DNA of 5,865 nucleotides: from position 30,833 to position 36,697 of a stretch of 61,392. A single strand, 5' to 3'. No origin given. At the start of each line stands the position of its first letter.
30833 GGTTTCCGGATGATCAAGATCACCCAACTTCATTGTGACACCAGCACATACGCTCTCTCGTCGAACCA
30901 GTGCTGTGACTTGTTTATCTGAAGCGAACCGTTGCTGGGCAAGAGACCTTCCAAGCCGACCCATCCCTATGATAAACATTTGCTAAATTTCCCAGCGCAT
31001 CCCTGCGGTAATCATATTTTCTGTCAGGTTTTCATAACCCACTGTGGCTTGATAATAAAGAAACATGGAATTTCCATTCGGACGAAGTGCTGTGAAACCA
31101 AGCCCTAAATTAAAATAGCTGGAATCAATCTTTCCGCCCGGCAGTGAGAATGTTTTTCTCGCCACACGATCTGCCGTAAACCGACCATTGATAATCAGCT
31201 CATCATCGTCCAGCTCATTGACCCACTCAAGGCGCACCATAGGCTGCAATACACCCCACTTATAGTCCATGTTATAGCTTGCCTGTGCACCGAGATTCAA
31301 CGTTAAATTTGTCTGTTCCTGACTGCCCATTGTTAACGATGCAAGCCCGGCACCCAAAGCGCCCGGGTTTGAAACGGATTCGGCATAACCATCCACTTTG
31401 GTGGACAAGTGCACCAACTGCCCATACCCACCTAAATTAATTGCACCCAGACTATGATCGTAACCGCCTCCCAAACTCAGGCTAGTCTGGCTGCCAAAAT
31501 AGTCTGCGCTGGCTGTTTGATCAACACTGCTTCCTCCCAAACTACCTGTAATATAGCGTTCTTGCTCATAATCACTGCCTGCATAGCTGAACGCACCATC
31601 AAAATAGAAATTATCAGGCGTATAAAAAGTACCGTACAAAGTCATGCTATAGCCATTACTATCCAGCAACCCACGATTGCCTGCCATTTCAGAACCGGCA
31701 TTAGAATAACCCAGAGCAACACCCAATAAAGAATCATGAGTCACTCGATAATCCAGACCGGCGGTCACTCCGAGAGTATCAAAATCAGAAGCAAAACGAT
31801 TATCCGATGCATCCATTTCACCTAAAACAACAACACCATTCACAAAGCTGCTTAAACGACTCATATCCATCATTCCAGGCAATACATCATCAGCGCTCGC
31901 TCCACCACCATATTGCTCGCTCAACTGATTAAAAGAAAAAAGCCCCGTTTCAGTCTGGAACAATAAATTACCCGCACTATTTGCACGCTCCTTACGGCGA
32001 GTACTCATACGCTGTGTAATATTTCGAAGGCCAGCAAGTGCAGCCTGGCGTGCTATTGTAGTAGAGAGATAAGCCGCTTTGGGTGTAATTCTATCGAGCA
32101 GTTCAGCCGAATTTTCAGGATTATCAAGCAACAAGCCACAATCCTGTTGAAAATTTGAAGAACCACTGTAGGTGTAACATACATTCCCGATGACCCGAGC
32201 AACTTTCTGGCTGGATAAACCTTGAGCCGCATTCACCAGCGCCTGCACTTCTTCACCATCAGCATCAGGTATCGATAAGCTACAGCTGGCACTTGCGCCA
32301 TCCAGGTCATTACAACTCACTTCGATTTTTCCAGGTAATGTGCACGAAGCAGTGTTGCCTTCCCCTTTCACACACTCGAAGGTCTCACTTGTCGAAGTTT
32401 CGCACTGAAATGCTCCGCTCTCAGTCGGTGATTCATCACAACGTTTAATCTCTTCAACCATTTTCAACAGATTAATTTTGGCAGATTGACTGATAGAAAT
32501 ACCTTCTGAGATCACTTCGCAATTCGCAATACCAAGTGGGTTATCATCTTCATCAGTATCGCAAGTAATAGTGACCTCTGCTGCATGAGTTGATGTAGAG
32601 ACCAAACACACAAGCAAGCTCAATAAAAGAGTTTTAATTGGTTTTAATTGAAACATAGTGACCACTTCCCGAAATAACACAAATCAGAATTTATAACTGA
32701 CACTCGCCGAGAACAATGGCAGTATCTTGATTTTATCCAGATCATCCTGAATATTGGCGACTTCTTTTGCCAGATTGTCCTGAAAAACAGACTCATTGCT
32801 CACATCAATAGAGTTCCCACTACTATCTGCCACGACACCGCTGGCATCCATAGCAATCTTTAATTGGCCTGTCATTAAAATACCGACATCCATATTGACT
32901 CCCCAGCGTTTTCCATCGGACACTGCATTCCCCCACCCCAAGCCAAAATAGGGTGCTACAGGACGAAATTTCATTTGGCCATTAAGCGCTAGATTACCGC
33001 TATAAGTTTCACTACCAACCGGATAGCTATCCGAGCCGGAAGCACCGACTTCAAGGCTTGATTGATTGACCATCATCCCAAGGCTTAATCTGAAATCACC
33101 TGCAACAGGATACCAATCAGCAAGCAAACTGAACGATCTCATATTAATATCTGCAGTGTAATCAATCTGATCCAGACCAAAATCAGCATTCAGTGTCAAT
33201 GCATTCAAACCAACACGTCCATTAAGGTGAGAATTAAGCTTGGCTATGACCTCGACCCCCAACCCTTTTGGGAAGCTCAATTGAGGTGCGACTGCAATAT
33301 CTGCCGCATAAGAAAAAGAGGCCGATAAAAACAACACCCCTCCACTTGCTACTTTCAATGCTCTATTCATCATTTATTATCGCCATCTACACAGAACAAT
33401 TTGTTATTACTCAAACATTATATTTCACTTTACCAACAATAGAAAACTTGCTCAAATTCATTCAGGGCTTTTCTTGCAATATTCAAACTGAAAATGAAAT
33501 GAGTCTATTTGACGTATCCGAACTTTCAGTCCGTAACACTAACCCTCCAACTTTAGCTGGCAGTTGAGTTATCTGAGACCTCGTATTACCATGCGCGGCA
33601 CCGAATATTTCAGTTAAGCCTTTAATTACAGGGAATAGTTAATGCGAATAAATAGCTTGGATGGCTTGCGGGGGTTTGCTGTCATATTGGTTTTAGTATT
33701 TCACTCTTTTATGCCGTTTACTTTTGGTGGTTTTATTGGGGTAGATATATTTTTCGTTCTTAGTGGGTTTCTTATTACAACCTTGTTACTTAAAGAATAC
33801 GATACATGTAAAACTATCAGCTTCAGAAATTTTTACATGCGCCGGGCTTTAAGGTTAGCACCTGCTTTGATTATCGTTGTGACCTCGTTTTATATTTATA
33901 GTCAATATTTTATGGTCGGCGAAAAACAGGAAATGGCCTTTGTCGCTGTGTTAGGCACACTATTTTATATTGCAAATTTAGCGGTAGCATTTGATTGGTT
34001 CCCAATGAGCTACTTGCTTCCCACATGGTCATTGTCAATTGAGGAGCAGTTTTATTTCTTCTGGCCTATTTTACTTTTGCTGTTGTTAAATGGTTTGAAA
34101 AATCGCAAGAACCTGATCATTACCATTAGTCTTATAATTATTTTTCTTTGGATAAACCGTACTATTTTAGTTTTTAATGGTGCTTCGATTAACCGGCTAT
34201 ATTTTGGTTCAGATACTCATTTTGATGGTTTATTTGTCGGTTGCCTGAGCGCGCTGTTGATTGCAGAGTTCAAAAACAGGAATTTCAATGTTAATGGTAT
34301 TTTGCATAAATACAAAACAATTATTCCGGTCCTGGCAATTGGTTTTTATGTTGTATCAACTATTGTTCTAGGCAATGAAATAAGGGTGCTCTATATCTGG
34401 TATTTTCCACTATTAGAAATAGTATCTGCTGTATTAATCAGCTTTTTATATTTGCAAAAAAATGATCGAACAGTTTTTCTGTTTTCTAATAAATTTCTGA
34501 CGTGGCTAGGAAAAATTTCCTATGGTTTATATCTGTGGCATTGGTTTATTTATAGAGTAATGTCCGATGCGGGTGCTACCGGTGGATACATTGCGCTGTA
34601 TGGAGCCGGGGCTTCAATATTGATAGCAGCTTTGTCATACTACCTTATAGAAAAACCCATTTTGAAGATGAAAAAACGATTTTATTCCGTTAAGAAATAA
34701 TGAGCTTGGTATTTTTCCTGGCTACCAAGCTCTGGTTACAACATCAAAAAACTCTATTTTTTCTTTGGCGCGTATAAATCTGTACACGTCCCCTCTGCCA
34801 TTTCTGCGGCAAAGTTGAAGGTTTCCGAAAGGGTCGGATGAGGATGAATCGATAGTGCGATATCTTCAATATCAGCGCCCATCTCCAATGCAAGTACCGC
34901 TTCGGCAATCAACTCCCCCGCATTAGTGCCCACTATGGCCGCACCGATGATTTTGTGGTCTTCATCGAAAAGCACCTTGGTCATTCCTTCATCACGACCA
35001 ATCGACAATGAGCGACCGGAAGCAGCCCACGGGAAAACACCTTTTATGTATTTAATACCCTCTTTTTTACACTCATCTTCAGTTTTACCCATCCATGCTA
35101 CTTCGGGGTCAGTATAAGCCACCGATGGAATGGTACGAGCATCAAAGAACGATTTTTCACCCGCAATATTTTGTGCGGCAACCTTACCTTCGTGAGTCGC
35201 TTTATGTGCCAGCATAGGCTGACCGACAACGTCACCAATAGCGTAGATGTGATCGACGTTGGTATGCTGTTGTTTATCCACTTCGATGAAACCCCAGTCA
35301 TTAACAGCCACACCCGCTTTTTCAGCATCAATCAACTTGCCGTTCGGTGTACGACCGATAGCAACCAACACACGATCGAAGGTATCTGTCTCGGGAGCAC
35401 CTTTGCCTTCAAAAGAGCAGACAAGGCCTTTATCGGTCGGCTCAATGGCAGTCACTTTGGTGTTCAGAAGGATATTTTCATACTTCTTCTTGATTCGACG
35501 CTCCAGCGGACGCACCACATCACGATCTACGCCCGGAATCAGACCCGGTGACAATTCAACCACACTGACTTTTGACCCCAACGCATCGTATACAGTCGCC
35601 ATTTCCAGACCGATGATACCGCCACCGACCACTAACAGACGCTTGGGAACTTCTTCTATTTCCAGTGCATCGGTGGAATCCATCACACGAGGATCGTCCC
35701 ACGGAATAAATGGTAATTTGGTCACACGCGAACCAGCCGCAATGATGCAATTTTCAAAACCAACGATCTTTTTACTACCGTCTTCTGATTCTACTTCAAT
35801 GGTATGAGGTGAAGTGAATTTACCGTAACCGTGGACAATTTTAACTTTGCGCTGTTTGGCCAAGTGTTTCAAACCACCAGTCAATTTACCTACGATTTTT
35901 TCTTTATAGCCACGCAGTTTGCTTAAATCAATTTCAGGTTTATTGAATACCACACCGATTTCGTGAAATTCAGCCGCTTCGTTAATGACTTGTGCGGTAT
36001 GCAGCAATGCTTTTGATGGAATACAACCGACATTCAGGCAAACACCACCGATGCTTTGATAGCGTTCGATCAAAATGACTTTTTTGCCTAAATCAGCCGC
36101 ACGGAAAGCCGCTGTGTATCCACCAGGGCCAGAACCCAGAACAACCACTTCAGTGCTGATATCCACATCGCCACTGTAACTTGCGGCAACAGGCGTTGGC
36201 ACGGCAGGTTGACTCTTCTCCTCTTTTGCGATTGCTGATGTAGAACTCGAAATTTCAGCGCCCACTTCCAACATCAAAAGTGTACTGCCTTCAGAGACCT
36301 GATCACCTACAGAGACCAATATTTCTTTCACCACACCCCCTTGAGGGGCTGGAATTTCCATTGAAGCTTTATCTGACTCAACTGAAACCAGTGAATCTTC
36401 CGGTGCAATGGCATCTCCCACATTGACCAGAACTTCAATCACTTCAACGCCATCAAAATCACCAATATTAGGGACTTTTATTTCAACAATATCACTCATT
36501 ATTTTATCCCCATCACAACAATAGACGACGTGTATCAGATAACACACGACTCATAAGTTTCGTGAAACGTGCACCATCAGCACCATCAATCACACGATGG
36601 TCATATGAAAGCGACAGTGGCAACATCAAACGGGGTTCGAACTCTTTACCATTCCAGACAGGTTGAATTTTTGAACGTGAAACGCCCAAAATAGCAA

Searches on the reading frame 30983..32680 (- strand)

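Call 19: search_protein_families(library=ncbifam, proteins=[window:30983-32680:-], max_evalue=0.00001)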
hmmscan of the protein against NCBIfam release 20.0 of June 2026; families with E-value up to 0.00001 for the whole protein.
window:30983-32680:- (565 aa): 1 family
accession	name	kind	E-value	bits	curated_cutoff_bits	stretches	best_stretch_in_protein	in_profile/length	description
TIGR01414.1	autotrans_barl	domain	4.4e-13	49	16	1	287-563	175-430/432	autotransporter outer membrane beta-barrel domain-containing protein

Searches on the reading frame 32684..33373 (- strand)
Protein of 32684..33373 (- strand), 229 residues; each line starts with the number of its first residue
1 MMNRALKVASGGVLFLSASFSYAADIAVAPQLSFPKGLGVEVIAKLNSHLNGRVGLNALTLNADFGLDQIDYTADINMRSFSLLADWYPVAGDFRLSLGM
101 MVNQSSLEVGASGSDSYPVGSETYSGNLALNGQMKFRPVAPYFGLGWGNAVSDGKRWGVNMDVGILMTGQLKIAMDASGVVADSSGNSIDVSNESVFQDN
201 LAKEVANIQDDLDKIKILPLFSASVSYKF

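Call 19: search_protein_families(library=ncbifam, proteins=[window:32684-33373:-], max_evalue=0.00001)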
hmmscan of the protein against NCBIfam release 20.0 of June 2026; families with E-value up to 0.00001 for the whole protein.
window:32684-33373:- (229 aa): 1 family
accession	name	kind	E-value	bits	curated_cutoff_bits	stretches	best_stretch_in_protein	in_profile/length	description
NF038067.1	OMP_CarO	equivalog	6.6e-09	35.5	300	1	101-229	126-249/249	ornithine uptake porin CarO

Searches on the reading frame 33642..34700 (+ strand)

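Call 19: search_protein_families(library=ncbifam, proteins=[window:33642-34700:+], max_evalue=0.00001)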
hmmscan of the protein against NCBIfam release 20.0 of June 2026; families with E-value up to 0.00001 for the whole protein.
window:33642-34700:+ (352 aa): 1 family
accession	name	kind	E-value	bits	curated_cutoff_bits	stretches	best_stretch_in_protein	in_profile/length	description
NF058601.1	ActlTfSucTMsmeg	equivalog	1.8e-11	43.2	1275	1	5-338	34-378/723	acetyltransferase SucT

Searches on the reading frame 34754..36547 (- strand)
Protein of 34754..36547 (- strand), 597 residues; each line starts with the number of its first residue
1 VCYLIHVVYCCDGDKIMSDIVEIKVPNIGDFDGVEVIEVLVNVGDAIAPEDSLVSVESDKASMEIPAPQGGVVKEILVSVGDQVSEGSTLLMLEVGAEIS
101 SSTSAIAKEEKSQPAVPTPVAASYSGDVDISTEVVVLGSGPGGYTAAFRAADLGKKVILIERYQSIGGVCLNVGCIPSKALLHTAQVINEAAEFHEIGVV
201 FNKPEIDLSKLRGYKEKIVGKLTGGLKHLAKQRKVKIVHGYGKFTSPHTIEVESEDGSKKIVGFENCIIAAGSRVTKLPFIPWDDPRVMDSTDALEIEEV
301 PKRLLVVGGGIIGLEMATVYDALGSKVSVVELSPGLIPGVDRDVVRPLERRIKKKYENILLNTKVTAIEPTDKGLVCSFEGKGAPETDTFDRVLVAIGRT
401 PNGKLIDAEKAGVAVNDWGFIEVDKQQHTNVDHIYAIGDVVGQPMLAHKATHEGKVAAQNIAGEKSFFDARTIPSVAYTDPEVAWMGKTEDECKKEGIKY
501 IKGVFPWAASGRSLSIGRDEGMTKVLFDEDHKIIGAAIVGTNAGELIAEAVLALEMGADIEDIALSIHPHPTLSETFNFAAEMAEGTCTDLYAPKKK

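Call 63: search_protein_families(library=pfam, proteins=[window:34754-36547:-], max_evalue=0.00001)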
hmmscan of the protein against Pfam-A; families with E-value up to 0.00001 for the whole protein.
window:34754-36547:- (597 aa): 11 families
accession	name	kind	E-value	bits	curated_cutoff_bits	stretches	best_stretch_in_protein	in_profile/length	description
PF07992.20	Pyr_redox_2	-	7.5e-68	229.5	26.1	1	133-454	2-291/291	Pyridine nucleotide-disulphide oxidoreductase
PF02852.28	Pyr_redox_dim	-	1.2e-31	109.6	25.3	1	473-578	1-107/110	Pyridine nucleotide-disulphide oxidoreductase, dimerisation domain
PF00070.33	Pyr_redox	-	8.8e-21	74.7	22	1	303-376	1-74/82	Pyridine nucleotide-disulphide oxidoreductase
PF00364.28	Biotin_lipoyl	-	1.5e-19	70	22.1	1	22-92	2-72/73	Biotin-requiring enzyme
PF12831.13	FAD_oxidored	-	3.9e-10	40.1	27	1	133-176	1-44/416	FAD dependent oxidoreductase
PF13738.12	Pyr_redox_3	-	8.3e-10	38.8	30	1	135-438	1-305/305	Pyridine nucleotide-disulphide oxidoreductase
PF00890.30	FAD_binding_2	-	5.8e-07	29.5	20.4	1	134-168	2-36/414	FAD binding domain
PF01262.27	AlaDh_PNT_C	-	6.7e-07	29.4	23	0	301-336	28-63/214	Alanine dehydrogenase/PNT, C-terminal domain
PF01134.28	GIDA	-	1.2e-06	28.3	22.1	0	134-193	2-58/391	Glucose inhibited division protein A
PF03486.20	HI0933_like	-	3.9e-06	26.9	50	0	133-167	2-36/244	HI0933-like protein Rossmann domain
PF13450.12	NAD_binding_8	-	9.7e-06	26.2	21.9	0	136-171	1-36/68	NAD(P)-binding Rossmann-like domain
